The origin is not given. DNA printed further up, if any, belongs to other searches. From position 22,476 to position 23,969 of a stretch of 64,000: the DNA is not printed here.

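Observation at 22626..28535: Five-gene operon encoding only signal-peptide proteins of no recognisable family: candidate novel cell-envelope system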

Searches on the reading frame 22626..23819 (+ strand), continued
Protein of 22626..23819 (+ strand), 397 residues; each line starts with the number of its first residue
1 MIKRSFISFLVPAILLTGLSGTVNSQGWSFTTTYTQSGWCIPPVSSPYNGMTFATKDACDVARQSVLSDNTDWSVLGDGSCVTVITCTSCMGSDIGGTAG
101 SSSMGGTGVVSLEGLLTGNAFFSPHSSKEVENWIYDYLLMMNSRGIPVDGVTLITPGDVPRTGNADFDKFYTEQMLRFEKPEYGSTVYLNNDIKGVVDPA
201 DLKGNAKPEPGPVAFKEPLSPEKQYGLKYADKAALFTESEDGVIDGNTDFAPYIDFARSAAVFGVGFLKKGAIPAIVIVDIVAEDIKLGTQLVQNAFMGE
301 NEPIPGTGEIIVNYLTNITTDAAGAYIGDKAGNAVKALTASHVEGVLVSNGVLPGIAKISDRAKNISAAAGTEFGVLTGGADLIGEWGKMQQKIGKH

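Call 83: fold_search(model_id=the predicted structure, library=pdb)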
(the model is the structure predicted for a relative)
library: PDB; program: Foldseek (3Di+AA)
matches with E <= 10: 9; with E <= 0.001: 0
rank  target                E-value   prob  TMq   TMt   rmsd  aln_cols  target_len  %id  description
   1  8ebs_C                1.7e+00  0.02  0.09  0.09  35.4       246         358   13  Initial DNA-lesion (Cy5) binding by XPC and TFIIH (released 2023-04-19)
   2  5af7_B                2.5e+00  0.25  0.15  0.15   5.2        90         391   12  3-Sulfinopropionyl-coenzyme A (3SP-CoA) desulfinase from Advenella mimigardefordensis DPN7T: crystal structure and fun (released 2015-06-03)
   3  5ahs_A                2.9e+00  0.23  0.16  0.16   5.3        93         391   12  3-Sulfinopropionyl-Coenzyme A (3SP-CoA) desulfinase from Advenella mimgardefordensis DPN7T: holo crystal structure wit (released 2015-06-03)
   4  9hqv_Bf               5.2e+00  0.02  0.07  0.13  28.7       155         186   12  Cryo-EM structure of the small subunit of the mitochondrial ribosome from Toxoplasma gondii (released 2025-06-11)
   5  8a22_Bj               5.2e+00  0.01  0.09  0.09  33.9       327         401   11  Structure of the mitochondrial ribosome from Polytomella magna (released 2022-11-16)
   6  7lxd_D                6.6e+00  0.01  0.07  0.13  19.0       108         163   13  Structure of yeast DNA Polymerase Zeta (apo) (released 2021-06-30)
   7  5af7_A                8.4e+00  0.11  0.15  0.16   4.9        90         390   12  3-Sulfinopropionyl-coenzyme A (3SP-CoA) desulfinase from Advenella mimigardefordensis DPN7T: crystal structure and fun (released 2015-06-03)
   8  6gje_A                8.4e+00  0.02  0.09  0.10  15.8        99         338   11  Structure of the Amnionless(20-357)-Cubilin(36-135) complex (released 2018-12-19)
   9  9g5b_H                9.4e+00  0.01  0.07  0.12  20.9       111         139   13  Assembly intermediate of human mitochondrial ribosome small subunit (State A) (released 2025-04-23)

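Call 86: search_dna_similar(query=window:22626-23819:+, collection=phages, mode=protein, max_evalue=0.00001, max_rows=10)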
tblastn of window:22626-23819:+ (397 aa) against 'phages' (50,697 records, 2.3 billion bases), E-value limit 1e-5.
No match.

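Call 87: find_encoding_contigs(protein=P0298, flank=8000, max_places=2)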
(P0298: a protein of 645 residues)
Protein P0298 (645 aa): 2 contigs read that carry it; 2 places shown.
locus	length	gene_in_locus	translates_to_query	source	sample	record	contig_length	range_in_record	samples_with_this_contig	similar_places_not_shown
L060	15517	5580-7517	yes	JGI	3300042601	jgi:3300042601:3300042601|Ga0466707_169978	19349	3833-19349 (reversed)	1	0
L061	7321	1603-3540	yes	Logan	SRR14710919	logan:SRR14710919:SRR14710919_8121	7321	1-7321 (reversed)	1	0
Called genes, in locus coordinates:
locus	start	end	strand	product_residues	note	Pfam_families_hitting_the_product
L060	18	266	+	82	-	-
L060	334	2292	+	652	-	PF18962:Por_Secre_tail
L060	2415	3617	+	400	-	PF13173:AAA_14, PF13635:DUF4143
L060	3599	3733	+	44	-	-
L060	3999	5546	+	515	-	PF13004:BACON (weak)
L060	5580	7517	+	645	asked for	-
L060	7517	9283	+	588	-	-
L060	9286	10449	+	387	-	-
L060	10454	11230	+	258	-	-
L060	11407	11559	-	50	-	-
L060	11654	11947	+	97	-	PF09907:HigB_toxin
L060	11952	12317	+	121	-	PF01381:HTH_3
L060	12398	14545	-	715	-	PF01642:MM_CoA_mutase, PF02310:B12-binding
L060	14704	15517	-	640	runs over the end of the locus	PF01642:MM_CoA_mutase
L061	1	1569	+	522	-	?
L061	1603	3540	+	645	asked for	-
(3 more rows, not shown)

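Call 88: find_encoding_contigs(protein=P0347, flank=8000, max_places=2)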
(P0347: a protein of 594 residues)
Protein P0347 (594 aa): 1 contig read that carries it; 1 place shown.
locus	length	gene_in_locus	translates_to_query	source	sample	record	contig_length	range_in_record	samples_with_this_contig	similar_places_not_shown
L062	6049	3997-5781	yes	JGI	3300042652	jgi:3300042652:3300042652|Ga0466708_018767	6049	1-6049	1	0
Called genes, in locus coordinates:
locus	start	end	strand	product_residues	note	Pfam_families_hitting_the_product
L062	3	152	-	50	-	?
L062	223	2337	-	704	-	PF03717:PBP_dimer (weak), PF00905:Transpeptidase, PF03793:PASTA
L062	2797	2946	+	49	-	-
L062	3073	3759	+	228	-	-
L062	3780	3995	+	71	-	-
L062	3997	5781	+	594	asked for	-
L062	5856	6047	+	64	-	?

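Call 89: find_encoding_contigs(protein=P0333, flank=8000, max_places=2)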
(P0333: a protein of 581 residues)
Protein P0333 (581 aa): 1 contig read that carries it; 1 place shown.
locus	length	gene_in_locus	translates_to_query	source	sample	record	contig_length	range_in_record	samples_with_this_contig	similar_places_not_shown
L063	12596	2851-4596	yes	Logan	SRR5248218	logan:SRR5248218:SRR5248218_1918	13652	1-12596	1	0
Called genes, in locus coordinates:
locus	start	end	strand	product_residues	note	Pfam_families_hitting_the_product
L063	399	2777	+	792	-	PF19190:BACON_2, PF13004:BACON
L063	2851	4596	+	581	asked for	PF26363:Phospholipase-like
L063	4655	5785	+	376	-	-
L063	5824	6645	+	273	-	-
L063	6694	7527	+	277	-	PF17127:DUF5106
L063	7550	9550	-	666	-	PF19190:BACON_2 (weak), PF13004:BACON, PF23598:LRR_14, PF00560:LRR_1 (faint), PF12799:LRR_4 (faint), PF13855:LRR_8 (weak), PF23598:LRR_14, PF13855:LRR_8 (weak)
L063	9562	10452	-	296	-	-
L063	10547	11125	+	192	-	-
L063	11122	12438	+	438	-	PF00069:Pkinase, PF07714:PK_Tyr_Ser-Thr, PF03109:ABC1 (weak)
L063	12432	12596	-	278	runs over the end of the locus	PF01370:Epimerase (weak), PF05368:NmrA, PF13460:NAD_binding_10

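Call 92: search_protein_families(library=pfam, proteins=[L063:6694-7527:+, L056:5304-6182:+, L063:2851-4596:+, L060:5580-7517:+, L058:8001-9995:+], max_evalue=0.01)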
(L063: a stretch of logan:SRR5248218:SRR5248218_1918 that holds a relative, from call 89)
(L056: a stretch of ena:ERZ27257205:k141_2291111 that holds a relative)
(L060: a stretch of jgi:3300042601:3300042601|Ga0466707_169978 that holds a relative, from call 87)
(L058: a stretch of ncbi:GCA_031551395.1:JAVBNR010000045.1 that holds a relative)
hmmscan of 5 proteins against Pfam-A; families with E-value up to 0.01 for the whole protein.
L063:6694-7527:+ (277 aa): 4 families
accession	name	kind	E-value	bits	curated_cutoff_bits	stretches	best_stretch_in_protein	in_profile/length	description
PF17127.10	DUF5106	-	1.3e-25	91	28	1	6-137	14-151/151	Domain of unknown function (DUF5106)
PF13905.12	Thioredoxin_8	-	2.8e-05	24.8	27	1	164-256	2-94/94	Thioredoxin-like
PF03576.19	Peptidase_S58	-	0.00054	20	23.9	1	47-106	63-127/307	Peptidase family S58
PF00578.27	AhpC-TSA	-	0.0082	16.5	26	0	139-187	1-50/124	AhpC/TSA family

L056:5304-6182:+ (292 aa): 3 families
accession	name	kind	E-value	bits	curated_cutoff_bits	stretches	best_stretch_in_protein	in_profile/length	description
PF17127.10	DUF5106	-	2.6e-18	67.3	28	1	24-151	17-151/151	Domain of unknown function (DUF5106)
PF00578.27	AhpC-TSA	-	0.00016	22.1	26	1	153-269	1-120/124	AhpC/TSA family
PF13905.12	Thioredoxin_8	-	0.00026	21.7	27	1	179-270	3-94/94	Thioredoxin-like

L063:2851-4596:+ (581 aa): 1 family
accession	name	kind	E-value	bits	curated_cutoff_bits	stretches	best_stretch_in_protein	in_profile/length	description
PF11187.14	Mbeg1-like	-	0.00012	22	21.1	1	350-442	12-104/224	Mbeg1-like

L060:5580-7517:+ (645 aa): 0 families

L058:8001-9995:+ (664 aa): 0 families
